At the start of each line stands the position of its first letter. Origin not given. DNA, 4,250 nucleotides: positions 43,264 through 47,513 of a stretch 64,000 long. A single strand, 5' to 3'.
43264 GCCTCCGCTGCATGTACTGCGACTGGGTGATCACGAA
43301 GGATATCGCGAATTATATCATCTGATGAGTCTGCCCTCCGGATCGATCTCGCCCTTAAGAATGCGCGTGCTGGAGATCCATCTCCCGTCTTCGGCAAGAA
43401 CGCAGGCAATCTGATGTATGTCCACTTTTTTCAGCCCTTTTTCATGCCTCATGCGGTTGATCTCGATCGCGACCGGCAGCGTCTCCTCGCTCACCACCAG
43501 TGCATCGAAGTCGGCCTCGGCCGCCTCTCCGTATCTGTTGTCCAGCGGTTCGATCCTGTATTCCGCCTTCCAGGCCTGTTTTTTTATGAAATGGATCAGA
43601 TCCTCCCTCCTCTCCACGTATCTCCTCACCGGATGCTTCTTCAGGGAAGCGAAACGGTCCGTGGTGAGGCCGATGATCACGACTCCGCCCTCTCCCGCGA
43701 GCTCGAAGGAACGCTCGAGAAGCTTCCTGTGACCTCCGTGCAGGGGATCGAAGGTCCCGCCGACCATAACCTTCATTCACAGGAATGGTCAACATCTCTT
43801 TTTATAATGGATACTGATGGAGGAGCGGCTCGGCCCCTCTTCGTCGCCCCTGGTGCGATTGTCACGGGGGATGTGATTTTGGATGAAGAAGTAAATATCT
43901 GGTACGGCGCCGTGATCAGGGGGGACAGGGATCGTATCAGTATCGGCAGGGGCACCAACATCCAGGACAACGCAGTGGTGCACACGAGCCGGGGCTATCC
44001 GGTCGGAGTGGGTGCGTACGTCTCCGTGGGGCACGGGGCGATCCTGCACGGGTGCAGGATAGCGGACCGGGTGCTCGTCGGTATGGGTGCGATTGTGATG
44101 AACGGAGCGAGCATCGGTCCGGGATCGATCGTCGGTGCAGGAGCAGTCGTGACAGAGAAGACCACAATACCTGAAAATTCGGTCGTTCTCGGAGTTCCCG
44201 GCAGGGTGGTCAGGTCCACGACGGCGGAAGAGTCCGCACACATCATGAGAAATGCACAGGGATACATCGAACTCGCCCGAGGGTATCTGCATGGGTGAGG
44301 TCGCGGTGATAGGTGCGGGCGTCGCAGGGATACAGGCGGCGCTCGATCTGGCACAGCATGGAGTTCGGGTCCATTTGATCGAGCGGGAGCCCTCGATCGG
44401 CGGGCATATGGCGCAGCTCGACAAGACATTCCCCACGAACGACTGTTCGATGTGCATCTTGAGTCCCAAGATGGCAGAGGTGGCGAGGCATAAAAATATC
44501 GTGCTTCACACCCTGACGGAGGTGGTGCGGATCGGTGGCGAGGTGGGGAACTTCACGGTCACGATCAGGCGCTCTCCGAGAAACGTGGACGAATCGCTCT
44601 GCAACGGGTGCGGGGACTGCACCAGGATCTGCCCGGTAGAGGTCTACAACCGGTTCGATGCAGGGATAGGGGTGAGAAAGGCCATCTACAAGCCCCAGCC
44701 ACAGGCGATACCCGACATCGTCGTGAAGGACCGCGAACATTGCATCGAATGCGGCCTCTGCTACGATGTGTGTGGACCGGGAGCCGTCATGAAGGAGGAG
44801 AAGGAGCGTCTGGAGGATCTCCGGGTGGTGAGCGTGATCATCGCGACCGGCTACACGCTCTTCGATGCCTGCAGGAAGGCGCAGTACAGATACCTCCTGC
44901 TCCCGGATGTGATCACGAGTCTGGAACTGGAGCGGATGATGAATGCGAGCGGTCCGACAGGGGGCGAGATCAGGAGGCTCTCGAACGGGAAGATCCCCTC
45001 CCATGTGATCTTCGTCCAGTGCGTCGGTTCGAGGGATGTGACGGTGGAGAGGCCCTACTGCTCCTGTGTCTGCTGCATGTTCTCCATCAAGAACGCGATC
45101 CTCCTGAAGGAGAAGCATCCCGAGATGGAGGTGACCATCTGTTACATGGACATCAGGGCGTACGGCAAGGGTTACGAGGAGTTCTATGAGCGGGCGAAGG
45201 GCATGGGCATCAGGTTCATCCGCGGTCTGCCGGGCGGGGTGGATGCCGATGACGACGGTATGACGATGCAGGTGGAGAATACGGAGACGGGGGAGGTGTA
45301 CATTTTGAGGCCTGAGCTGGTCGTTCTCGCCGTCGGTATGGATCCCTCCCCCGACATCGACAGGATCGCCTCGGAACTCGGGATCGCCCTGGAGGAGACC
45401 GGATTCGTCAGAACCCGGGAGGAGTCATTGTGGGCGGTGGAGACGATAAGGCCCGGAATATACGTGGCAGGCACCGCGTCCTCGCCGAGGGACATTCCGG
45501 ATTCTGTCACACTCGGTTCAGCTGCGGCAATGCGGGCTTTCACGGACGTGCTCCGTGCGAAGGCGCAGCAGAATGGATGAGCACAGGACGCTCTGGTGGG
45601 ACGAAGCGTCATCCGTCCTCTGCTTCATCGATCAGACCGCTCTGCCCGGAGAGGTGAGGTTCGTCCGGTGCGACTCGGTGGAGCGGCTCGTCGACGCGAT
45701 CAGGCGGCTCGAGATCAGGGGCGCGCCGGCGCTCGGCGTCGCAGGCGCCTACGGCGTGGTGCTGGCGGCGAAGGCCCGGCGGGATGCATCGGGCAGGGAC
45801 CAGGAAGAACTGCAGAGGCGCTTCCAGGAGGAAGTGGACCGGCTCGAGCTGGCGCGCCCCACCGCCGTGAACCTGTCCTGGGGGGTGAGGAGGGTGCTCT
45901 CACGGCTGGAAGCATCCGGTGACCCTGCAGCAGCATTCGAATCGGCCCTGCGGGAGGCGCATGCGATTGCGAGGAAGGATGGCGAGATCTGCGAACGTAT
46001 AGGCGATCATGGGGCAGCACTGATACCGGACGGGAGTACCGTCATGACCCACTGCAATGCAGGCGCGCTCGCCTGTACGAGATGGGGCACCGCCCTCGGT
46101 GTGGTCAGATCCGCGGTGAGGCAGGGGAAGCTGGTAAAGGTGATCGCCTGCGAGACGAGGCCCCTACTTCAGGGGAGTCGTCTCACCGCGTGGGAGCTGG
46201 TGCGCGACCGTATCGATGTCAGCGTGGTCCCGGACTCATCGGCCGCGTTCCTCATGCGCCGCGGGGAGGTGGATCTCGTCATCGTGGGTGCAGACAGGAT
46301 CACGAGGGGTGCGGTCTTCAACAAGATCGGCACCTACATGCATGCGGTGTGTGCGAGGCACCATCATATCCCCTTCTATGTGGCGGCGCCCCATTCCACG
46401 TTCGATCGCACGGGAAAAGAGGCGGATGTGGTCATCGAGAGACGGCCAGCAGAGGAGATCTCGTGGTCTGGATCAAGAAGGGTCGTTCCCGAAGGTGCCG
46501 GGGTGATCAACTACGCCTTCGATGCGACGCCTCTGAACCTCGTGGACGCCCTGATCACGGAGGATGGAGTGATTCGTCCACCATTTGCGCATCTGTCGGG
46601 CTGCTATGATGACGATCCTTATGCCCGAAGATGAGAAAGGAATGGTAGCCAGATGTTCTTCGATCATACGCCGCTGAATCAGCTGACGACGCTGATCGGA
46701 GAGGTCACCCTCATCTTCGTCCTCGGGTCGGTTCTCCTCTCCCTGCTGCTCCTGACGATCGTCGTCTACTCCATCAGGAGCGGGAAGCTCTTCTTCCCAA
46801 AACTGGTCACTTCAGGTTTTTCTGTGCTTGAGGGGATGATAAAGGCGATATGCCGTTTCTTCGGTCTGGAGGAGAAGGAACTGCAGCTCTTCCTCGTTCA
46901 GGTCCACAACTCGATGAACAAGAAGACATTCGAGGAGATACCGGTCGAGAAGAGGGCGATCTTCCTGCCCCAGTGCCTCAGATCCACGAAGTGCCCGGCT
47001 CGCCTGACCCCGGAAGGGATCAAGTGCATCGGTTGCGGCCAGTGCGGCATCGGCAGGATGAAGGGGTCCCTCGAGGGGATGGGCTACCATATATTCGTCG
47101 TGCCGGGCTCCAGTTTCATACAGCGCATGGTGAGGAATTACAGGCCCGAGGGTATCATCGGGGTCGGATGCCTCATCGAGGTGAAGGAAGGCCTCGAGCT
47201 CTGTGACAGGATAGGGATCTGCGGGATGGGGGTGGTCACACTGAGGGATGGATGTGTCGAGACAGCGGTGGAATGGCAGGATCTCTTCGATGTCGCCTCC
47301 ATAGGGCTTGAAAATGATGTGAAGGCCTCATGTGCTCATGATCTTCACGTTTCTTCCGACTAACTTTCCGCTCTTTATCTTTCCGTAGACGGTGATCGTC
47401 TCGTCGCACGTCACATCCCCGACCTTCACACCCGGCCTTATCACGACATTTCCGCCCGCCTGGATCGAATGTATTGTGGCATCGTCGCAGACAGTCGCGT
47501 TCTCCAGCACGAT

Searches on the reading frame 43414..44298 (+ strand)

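Call 67: search_protein_families(library=pfam, proteins=[window:43414-44298:+], max_evalue=0.00001)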
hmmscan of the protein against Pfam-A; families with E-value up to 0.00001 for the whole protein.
window:43414-44298:+ (294 aa): 2 families
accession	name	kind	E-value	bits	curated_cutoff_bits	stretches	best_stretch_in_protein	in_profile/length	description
PF00132.30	Hexapep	-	5.3e-13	48.5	27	1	213-247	1-35/36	Bacterial transferase hexapeptide (six repeats)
PF25084.1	LbH_EIF2B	-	6.1e-07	29.9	54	1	173-257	20-104/105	EIF2B subunit epsilon LbH domain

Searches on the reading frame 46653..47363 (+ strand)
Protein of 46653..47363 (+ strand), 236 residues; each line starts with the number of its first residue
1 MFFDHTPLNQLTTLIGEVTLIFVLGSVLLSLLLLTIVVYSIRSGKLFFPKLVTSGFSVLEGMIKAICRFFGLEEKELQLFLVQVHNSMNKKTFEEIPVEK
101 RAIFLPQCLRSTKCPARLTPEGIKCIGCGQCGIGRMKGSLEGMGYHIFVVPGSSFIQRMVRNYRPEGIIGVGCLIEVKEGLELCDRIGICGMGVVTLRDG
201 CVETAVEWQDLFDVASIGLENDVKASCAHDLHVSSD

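Call 67: search_protein_families(library=pfam, proteins=[window:46653-47363:+], max_evalue=0.00001)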
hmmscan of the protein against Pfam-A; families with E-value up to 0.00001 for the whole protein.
window:46653-47363:+ (236 aa): 1 family
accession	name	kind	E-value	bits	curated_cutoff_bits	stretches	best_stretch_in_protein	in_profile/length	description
PF01976.22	DUF116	-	1.3e-49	168.1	25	1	62-213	2-153/155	Protein of unknown function DUF116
